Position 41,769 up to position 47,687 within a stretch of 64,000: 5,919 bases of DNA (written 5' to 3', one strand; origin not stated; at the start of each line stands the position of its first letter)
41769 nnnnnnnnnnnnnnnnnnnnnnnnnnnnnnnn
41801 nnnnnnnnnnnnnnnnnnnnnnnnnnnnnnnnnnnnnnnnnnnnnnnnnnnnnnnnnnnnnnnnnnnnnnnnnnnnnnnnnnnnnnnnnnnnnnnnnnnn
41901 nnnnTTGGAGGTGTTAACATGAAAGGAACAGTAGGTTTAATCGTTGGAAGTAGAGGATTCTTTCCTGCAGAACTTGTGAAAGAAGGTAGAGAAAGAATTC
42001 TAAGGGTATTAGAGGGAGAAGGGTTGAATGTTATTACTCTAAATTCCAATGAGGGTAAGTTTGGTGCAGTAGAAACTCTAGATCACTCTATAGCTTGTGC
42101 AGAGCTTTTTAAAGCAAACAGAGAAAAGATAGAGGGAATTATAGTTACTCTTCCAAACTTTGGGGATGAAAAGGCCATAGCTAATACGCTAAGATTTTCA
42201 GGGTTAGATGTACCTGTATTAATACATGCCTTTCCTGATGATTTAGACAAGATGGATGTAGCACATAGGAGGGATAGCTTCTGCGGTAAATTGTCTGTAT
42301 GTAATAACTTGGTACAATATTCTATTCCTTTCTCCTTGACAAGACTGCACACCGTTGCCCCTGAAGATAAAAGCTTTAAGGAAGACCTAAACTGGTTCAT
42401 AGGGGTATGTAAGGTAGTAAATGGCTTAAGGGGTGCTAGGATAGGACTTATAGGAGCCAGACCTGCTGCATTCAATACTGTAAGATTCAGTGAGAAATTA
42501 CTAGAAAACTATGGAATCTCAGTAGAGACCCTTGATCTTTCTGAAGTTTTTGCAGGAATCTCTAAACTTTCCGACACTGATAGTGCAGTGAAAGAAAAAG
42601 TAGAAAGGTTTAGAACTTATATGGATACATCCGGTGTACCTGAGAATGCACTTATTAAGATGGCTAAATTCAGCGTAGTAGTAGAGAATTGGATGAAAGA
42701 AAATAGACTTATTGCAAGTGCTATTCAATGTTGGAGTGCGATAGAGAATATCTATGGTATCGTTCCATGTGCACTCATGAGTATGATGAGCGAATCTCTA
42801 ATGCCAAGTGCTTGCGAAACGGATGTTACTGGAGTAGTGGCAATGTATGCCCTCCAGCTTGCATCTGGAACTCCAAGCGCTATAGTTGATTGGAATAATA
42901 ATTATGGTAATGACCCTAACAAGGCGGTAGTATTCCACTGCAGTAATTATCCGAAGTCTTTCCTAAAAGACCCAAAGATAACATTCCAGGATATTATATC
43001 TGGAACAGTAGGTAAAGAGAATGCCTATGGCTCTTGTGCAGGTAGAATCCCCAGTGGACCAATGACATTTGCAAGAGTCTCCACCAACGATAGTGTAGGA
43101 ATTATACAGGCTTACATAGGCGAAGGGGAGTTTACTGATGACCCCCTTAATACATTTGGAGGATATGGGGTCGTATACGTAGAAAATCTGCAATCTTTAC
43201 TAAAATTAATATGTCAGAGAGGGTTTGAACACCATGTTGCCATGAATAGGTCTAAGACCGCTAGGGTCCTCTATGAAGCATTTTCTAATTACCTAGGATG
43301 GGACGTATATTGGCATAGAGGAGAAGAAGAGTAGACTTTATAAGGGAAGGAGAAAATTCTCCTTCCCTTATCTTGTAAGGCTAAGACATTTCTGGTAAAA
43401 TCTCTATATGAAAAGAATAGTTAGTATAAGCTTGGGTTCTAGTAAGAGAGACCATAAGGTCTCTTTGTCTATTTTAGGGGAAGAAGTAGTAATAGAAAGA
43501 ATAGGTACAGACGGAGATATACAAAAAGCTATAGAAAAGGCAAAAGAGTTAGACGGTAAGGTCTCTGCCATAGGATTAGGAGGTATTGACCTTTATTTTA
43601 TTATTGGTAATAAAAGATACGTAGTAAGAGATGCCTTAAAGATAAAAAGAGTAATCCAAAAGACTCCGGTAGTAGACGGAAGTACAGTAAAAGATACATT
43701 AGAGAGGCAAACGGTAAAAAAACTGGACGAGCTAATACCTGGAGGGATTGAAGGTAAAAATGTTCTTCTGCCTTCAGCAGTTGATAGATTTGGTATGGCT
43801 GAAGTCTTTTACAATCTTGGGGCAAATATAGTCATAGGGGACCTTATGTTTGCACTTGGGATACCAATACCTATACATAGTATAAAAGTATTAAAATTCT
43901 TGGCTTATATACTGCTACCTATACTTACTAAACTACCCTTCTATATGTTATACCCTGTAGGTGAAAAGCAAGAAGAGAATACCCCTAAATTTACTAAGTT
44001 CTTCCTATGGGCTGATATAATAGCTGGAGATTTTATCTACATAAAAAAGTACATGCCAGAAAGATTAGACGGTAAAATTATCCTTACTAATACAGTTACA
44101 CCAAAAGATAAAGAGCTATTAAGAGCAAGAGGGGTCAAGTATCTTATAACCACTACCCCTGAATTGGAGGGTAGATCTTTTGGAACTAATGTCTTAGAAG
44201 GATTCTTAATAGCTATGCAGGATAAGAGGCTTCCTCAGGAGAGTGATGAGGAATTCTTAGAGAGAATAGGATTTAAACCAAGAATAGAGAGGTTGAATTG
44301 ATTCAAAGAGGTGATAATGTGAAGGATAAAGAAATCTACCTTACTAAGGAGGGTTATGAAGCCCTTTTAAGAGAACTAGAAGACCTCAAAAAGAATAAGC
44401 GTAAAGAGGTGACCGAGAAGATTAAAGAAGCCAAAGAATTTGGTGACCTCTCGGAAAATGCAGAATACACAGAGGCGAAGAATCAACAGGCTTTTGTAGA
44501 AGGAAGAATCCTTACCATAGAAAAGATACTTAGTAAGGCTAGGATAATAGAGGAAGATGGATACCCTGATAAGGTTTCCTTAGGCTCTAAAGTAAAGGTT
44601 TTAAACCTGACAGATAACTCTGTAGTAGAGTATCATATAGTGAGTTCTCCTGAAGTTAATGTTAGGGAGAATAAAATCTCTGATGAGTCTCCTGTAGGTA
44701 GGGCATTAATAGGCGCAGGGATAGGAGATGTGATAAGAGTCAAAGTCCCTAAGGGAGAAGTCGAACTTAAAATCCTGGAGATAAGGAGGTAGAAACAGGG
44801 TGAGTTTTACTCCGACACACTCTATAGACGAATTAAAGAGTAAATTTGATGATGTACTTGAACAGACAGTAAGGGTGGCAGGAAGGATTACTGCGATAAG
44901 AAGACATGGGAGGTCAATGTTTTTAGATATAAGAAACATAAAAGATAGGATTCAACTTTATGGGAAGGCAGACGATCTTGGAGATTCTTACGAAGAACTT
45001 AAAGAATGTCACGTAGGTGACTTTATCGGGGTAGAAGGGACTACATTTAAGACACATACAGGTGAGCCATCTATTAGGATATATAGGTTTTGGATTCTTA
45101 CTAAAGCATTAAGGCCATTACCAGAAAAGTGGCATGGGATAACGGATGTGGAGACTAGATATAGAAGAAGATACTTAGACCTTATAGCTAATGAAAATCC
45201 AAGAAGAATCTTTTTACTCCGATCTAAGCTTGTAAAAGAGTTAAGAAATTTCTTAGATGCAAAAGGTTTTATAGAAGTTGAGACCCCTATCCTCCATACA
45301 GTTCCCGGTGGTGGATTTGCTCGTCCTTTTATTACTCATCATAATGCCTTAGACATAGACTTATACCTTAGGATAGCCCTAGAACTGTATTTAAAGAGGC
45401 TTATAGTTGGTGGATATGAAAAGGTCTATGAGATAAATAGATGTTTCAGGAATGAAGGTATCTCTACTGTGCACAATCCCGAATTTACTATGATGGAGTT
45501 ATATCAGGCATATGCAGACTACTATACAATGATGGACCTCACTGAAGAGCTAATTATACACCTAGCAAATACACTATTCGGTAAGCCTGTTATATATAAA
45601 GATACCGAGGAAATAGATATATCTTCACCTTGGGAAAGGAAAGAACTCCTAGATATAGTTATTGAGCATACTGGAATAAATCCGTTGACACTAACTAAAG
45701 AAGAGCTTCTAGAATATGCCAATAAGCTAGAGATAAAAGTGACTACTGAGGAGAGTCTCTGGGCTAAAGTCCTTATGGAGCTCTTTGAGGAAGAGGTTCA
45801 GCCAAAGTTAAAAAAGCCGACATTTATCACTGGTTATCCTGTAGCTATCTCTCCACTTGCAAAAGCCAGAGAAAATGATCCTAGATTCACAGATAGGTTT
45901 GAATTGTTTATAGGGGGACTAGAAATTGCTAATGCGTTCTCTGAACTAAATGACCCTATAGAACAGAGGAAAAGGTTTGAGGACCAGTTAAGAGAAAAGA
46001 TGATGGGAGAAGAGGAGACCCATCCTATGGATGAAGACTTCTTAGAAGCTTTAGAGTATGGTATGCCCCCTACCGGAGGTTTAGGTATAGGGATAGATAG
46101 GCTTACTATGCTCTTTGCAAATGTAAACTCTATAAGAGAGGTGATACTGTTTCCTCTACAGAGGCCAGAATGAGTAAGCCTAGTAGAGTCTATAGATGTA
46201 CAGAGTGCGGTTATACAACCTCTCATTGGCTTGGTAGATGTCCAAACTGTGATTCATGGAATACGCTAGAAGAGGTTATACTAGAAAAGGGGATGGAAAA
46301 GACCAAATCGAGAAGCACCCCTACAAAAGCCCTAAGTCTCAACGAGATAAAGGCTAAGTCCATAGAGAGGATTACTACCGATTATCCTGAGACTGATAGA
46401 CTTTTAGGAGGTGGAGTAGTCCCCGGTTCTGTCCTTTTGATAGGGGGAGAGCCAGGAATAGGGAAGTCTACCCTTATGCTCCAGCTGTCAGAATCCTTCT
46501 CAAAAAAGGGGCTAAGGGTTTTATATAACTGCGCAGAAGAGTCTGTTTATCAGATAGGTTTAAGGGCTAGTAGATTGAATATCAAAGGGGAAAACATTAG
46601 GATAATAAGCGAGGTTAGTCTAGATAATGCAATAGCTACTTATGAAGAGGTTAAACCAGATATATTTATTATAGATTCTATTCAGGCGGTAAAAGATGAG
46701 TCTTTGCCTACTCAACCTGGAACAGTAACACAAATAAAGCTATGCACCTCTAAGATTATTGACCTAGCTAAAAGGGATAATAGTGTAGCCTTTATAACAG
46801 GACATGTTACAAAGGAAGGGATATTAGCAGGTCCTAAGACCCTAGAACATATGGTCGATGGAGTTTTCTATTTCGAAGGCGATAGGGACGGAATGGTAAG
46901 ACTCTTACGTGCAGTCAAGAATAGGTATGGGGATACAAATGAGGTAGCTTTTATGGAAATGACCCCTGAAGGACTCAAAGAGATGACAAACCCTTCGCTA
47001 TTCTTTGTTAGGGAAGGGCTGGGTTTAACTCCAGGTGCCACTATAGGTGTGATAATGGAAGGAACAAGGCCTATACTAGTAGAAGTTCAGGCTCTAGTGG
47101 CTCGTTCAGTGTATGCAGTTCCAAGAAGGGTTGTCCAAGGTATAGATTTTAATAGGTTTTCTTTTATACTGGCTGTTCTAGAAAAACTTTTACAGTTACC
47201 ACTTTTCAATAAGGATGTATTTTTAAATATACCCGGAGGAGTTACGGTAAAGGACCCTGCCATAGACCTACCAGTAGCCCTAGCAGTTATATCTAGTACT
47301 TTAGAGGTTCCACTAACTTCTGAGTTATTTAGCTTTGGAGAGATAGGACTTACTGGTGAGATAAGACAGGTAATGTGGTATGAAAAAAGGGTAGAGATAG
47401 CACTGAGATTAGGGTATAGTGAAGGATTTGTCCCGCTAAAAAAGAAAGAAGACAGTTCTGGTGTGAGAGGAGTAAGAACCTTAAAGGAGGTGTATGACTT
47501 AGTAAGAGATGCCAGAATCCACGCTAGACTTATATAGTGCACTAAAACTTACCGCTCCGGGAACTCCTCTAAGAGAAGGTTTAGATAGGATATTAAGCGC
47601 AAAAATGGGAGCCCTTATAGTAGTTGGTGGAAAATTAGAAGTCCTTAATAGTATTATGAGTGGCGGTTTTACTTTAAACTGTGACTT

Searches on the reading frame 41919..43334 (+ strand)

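Call 29: search_protein_families(library=pfam, proteins=[window:41919-43334:+], max_evalue=0.00001)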
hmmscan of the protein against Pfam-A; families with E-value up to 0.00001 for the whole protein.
window:41919-43334:+ (471 aa): 1 family
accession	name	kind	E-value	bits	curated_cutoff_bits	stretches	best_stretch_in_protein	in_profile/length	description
PF02952.23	Fucose_iso_C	-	2.9e-30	105.2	29.3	1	339-466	2-143/143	L-fucose isomerase, C-terminal domain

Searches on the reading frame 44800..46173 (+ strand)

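Call 62: search_protein_families(library=pfam, proteins=[window:44800-46173:+], max_evalue=0.000001)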
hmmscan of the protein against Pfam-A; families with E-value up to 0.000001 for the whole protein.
window:44800-46173:+ (457 aa): 2 families
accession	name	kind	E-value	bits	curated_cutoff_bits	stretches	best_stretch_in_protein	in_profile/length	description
PF00152.25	tRNA-synt_2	-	8.2e-90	301.4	25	1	117-454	2-307/308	tRNA synthetases class II (D, K and N)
PF01336.31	tRNA_anti-codon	-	1.1e-09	38.5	27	1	24-99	1-74/75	OB-fold nucleic acid binding domain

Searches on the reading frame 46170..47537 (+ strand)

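Call 62: search_protein_families(library=pfam, proteins=[window:46170-47537:+], max_evalue=0.000001)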
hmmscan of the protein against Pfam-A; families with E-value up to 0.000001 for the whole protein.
window:46170-47537:+ (455 aa): 3 families
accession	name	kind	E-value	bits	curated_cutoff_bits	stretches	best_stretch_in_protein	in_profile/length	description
PF18073.7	Zn_ribbon_LapB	-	1.4e-12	47.5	25.7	1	8-35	1-28/28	Rubredoxin metal binding domain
PF06745.19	ATPase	-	3.5e-08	33.6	26.6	0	72-137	5-71/231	KaiC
PF13541.12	ChlI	-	9.6e-07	29.2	27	0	355-423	51-119/121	Subunit ChlI of Mg-chelatase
